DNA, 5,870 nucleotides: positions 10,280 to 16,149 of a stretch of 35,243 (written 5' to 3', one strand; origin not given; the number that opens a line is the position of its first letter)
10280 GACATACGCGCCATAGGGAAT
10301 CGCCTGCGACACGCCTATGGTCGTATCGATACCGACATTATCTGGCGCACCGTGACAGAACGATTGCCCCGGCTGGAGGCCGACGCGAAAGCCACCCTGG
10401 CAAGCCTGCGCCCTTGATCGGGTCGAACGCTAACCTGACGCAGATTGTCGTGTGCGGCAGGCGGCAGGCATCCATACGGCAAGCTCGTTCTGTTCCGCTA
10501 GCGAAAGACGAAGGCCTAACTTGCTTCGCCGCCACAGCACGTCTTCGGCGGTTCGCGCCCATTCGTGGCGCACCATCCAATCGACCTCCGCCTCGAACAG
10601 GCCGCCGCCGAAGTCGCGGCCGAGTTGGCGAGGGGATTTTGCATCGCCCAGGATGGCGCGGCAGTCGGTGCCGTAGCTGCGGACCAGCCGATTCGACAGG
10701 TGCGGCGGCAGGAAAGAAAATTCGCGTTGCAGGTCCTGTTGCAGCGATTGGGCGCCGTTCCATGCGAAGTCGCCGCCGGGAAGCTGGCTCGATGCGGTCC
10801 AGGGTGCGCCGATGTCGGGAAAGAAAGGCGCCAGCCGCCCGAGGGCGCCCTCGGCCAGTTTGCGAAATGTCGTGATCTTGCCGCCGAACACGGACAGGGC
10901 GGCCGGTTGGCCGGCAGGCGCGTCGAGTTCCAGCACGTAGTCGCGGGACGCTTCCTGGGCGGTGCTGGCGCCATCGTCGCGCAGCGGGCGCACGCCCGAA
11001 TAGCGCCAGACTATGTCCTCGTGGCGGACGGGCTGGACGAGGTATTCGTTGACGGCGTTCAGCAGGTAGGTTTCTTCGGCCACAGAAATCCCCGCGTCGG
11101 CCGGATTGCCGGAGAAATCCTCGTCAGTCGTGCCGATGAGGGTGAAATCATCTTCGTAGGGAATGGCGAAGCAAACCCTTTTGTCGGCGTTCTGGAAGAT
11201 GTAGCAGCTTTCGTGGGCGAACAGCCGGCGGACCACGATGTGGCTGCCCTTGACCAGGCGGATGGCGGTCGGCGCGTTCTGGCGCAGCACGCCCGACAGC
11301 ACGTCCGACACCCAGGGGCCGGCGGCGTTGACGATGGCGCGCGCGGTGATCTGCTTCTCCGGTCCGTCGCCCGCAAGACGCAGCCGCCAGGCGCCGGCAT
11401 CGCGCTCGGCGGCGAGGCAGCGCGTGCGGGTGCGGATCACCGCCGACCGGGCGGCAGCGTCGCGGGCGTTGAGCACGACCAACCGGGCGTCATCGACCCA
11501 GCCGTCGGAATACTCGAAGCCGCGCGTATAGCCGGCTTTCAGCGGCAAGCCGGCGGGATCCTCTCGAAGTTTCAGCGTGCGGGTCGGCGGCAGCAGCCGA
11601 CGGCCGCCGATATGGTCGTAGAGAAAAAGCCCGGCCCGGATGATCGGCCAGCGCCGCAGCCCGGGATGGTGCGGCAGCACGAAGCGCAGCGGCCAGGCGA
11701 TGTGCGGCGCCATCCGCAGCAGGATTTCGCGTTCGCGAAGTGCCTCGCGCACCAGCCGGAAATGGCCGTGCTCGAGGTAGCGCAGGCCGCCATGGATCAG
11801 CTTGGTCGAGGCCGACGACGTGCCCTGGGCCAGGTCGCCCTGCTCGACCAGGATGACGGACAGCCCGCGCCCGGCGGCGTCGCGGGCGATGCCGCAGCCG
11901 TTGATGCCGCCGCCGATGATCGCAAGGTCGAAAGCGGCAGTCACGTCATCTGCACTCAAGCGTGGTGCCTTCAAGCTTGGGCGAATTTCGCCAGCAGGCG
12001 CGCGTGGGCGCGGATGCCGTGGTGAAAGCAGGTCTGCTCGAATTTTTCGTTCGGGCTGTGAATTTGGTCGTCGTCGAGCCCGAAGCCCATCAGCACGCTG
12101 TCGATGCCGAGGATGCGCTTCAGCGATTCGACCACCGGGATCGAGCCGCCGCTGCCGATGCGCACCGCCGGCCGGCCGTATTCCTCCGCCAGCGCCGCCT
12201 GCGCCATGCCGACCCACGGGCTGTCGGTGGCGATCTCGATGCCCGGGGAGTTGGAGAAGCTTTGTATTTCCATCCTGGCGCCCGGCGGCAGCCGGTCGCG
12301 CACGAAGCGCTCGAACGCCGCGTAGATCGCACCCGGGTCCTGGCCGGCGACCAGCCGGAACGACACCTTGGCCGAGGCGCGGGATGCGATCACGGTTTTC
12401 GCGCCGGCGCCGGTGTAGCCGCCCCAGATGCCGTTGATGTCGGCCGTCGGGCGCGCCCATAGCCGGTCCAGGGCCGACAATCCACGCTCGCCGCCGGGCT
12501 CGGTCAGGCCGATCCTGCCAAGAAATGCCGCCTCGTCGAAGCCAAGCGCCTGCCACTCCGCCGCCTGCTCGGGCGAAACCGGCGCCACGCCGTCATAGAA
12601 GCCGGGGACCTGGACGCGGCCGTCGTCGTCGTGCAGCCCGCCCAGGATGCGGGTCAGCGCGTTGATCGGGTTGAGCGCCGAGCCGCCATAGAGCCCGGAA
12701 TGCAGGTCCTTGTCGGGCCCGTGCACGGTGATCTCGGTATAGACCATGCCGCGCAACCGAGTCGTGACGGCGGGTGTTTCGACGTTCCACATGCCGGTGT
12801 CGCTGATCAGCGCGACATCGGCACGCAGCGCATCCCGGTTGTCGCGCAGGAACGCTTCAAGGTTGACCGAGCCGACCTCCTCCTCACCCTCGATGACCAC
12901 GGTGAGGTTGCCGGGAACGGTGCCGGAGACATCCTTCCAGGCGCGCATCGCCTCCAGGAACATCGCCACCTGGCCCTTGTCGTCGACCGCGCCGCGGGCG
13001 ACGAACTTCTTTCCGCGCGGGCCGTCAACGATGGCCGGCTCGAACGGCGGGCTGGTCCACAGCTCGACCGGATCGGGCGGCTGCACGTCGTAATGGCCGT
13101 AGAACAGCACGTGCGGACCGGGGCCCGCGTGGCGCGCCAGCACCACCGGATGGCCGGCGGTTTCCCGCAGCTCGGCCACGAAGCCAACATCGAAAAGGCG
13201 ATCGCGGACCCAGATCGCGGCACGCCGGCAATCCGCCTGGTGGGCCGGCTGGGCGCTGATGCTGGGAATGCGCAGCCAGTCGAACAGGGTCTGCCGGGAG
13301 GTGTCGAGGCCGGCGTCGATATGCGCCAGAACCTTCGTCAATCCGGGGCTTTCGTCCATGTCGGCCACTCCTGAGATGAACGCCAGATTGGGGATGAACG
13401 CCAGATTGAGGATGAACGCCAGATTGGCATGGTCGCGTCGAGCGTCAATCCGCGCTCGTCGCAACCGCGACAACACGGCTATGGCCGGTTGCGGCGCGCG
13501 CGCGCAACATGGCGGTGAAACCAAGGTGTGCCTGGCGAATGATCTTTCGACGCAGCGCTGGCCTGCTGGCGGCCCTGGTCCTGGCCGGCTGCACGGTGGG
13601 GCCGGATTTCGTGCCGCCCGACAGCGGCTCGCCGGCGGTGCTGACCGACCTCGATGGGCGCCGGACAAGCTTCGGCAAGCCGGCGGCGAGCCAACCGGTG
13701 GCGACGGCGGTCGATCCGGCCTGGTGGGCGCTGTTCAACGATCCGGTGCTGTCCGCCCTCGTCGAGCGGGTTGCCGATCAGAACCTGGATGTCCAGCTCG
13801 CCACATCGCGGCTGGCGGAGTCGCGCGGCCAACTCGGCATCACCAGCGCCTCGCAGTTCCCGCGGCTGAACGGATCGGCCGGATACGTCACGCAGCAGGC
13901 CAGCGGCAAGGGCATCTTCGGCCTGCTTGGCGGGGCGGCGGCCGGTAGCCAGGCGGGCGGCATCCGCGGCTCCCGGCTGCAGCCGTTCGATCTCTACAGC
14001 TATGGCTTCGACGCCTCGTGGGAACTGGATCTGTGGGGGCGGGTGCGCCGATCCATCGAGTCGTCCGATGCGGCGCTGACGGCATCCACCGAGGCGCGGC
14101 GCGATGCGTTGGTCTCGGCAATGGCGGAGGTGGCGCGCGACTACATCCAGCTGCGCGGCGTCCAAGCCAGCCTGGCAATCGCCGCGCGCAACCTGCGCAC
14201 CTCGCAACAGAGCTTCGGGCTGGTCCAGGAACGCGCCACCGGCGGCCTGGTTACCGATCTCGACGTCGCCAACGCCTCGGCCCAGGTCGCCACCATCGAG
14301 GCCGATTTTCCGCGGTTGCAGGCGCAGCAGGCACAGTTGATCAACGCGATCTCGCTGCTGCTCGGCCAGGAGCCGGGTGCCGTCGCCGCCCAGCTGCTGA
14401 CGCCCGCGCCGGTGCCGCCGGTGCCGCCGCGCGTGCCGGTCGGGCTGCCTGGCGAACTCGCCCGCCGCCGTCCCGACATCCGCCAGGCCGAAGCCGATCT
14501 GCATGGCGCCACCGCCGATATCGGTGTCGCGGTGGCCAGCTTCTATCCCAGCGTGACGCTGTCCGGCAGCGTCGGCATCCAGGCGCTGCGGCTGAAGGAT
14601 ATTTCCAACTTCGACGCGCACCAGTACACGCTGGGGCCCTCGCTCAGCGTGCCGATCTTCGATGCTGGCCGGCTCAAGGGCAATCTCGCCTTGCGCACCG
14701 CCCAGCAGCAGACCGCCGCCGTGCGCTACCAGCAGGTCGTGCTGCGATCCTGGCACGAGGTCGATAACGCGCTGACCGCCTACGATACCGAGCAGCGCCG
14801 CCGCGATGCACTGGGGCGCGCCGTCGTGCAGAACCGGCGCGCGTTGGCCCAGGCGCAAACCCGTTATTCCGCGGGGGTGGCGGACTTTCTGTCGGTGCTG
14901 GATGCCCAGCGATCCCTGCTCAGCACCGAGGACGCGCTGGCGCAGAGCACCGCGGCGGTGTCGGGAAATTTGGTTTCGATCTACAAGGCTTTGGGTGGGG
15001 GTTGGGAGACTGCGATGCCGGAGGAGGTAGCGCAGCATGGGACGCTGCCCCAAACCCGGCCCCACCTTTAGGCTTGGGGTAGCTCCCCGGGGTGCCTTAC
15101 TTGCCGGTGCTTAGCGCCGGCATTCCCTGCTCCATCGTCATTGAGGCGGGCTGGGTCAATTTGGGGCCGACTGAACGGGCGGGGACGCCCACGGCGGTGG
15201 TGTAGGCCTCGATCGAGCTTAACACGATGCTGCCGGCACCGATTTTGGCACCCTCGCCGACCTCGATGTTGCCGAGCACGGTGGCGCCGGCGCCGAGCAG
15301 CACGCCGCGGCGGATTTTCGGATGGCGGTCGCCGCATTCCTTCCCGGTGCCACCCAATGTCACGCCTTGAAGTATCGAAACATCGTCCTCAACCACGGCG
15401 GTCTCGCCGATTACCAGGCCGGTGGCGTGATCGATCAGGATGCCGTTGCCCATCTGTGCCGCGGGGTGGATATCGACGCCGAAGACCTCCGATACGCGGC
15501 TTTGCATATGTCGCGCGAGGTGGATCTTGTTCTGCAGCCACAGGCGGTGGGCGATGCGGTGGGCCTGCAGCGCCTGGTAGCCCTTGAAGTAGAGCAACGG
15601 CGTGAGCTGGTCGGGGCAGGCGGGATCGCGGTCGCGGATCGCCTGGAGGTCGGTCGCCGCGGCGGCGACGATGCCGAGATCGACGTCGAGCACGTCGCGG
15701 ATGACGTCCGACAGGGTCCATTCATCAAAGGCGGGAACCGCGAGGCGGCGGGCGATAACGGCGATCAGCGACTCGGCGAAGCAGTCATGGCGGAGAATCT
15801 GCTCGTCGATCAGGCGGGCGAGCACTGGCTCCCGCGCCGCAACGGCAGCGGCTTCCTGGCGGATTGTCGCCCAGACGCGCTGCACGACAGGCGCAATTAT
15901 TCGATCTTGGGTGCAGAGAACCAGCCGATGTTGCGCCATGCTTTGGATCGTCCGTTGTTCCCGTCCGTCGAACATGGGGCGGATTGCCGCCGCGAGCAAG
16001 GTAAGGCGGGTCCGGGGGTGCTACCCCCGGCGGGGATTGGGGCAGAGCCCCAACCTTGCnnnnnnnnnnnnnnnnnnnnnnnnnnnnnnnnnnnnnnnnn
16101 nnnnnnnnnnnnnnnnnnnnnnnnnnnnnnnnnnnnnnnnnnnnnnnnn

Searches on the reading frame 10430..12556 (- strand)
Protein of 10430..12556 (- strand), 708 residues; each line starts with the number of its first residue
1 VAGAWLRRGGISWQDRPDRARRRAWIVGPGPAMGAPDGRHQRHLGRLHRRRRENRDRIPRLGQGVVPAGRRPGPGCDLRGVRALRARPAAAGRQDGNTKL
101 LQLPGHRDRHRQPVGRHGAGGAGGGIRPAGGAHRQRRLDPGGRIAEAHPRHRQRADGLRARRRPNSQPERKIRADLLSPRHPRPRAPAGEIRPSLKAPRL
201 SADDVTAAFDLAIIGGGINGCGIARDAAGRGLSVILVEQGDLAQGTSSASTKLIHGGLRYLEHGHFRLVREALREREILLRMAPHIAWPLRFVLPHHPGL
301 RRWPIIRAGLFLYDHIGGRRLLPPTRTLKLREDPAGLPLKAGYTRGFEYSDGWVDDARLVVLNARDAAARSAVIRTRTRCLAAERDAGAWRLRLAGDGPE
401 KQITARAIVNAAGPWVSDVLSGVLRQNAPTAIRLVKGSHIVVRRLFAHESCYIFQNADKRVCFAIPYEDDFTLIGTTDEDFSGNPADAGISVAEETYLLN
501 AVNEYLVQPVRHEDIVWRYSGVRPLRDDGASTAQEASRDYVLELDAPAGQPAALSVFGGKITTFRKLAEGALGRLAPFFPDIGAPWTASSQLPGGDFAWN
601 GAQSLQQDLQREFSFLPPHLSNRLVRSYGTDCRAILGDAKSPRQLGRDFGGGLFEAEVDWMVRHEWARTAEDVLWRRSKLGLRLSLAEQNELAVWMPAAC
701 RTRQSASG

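Call 84: search_protein_families(library=pfam, proteins=[window:10430-12556:-], max_evalue=0.00001)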
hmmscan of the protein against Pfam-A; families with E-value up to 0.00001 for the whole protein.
window:10430-12556:- (708 aa): 2 families
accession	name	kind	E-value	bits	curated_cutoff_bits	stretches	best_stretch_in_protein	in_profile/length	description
PF01266.30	DAO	-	3.8e-62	211.3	27.9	1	210-545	1-334/353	FAD dependent oxidoreductase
PF16901.10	DAO_C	-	1.8e-13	50.9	31.4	1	587-682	3-98/126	C-terminal domain of alpha-glycerophosphate oxidase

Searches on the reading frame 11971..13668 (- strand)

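Call 84: search_protein_families(library=pfam, proteins=[window:11971-13668:-], max_evalue=0.00001)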
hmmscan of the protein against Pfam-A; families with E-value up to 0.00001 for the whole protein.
window:11971-13668:- (565 aa): 2 families
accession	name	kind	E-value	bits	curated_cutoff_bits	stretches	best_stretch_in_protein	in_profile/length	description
PF01546.33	Peptidase_M20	-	6.4e-33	114.8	24.6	1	188-560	1-205/206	Peptidase family M20/M25/M40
PF07687.19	M20_dimer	-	2.4e-17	63.3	21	1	305-463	3-106/107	Peptidase dimerisation domain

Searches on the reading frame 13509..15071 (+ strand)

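Call 84: search_protein_families(library=pfam, proteins=[window:13509-15071:+], max_evalue=0.00001)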
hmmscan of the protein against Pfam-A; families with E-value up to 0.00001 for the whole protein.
window:13509-15071:+ (520 aa): 1 family
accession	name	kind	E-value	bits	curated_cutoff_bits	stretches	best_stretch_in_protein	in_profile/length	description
PF02321.23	OEP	-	4.3e-41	141.2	22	2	319-496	10-187/187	Outer membrane efflux protein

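Call 85: search_protein_families(library=ncbifam, proteins=[window:13509-15071:+], max_evalue=0.00001)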
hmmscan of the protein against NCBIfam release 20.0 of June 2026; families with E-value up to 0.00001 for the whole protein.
window:13509-15071:+ (520 aa): 9 families
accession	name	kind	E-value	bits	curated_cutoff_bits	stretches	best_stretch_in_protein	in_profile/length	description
TIGR01845.1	outer_NodT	subfamily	1.2e-110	370.5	210.05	1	20-498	2-460/460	efflux transporter outer membrane subunit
NF007347.1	PRK09837.1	subfamily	4e-62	210.6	598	1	18-499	8-459/461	Cu(I)/Ag(I) efflux RND transporter outer membrane protein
NF033143.1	efflux_OM_AdeK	equivalog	2e-56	191.7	900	1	70-510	53-473/480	multidrug efflux RND transporter AdeIJK outer membrane channel subunit AdeK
NF033142.1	efflux_OM_AdeC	exception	2.2e-45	155.1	975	1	169-499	133-462/465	multidrug efflux RND transporter AdeABC outer membrane channel subunit AdeC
NF008524.1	PRK11459.1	equivalog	2.9e-35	122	650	1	66-499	52-476/478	multidrug resistance outer membrane protein MdtQ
NF007390.0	PRK09915.1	equivalog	7.8e-32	110.6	597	1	71-502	59-482/488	MdtP family multidrug efflux transporter outer membrane subunit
NF047721.1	ToxDrgExpTdeA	equivalog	2.1e-25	89.6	550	1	167-497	124-451/455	toxin/drug exporter TdeA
TIGR01844.1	type_I_sec_TolC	subfamily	3e-25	89.1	225.15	1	186-496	94-398/414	TolC family outer membrane protein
NF052390.1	efflux_OMP_AbuO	equivalog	1.3e-06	27.4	700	0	242-474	178-409/447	multidrug efflux outer membrane protein AbuO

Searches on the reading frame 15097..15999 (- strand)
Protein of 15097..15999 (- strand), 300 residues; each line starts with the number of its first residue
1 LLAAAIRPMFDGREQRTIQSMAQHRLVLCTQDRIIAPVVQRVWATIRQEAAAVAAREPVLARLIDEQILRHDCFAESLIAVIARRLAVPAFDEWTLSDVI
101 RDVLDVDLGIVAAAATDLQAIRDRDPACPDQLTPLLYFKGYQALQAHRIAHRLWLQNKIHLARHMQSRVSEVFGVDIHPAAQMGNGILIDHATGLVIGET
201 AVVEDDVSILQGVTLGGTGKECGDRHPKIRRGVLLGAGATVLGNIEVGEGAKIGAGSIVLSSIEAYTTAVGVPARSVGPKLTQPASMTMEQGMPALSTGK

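Call 84: search_protein_families(library=pfam, proteins=[window:15097-15999:-], max_evalue=0.00001)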
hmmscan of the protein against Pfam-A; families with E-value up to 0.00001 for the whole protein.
window:15097-15999:- (300 aa): 2 families
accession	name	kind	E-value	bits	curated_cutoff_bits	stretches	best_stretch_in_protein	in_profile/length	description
PF06426.19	SATase_N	-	1e-32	113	21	1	42-146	1-105/105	Serine acetyltransferase, N-terminal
PF00132.30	Hexapep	-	9.9e-09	35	27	1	226-259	1-34/36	Bacterial transferase hexapeptide (six repeats)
